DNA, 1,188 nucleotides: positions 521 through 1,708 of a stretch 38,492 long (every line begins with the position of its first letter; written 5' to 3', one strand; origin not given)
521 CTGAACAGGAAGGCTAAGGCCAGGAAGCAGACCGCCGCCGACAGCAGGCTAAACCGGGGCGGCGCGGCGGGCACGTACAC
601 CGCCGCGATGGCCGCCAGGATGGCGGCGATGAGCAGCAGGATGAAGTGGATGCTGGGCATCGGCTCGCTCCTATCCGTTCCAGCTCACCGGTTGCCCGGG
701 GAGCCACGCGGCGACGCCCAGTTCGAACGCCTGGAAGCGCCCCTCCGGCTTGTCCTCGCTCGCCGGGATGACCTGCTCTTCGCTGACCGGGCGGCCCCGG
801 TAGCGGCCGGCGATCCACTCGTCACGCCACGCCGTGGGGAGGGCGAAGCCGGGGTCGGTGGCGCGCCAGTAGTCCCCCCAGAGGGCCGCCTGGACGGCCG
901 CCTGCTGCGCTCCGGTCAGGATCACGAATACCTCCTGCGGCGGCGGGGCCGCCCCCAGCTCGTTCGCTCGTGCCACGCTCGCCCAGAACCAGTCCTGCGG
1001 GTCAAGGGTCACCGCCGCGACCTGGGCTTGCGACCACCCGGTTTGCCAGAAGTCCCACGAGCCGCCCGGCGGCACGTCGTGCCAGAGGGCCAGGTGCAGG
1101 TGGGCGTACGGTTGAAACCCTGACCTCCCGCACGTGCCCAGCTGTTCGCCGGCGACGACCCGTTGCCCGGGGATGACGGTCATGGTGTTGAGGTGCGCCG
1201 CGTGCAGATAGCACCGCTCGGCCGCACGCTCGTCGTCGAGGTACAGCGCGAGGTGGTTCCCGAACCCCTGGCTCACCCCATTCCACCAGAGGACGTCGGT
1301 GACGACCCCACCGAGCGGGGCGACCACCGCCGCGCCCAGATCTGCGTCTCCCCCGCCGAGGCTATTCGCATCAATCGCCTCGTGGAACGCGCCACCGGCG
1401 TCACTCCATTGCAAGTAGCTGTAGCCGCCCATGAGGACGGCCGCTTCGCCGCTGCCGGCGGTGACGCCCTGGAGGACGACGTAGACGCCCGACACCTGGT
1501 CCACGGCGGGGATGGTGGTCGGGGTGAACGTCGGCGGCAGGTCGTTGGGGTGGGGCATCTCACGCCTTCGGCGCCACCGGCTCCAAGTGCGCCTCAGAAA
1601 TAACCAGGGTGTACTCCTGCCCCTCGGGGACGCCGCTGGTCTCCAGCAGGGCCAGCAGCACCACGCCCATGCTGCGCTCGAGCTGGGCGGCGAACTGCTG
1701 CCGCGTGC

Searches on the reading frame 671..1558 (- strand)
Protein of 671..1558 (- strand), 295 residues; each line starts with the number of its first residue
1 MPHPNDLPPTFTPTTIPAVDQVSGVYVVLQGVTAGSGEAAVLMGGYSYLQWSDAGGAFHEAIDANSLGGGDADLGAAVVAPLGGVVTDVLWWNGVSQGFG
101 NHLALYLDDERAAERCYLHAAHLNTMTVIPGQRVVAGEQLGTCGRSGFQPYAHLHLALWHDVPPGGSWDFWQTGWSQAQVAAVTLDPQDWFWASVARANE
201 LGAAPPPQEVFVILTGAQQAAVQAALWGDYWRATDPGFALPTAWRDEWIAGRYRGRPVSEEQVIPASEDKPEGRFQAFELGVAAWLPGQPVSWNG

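Call 16: search_protein_families(library=phrogs, proteins=[window:671-1558:-], max_evalue=0.001)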
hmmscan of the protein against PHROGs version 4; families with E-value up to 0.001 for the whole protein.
window:671-1558:- (295 aa): 4 families
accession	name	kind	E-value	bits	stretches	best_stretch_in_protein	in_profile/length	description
phrog_7767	-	other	2.9e-06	28.1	1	57-157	19-105/194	metallo-endopeptidase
phrog_3578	-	lysis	6.3e-06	26.8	1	121-196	300-361/405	endolysin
phrog_14988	-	other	1.3e-05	26.1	1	56-155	30-123/272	peptidase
phrog_6700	-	lysis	6.5e-05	21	1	69-163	2628-2716/2898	endolysin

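Call 67: search_protein_families(library=pfam, proteins=[window:671-1558:-], max_evalue=0.001)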
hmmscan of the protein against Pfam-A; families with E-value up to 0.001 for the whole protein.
window:671-1558:- (295 aa): 1 family
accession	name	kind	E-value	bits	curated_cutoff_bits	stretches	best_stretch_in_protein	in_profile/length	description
PF01551.29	Peptidase_M23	-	1.4e-09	38.5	28.7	1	72-160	10-89/96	Peptidase family M23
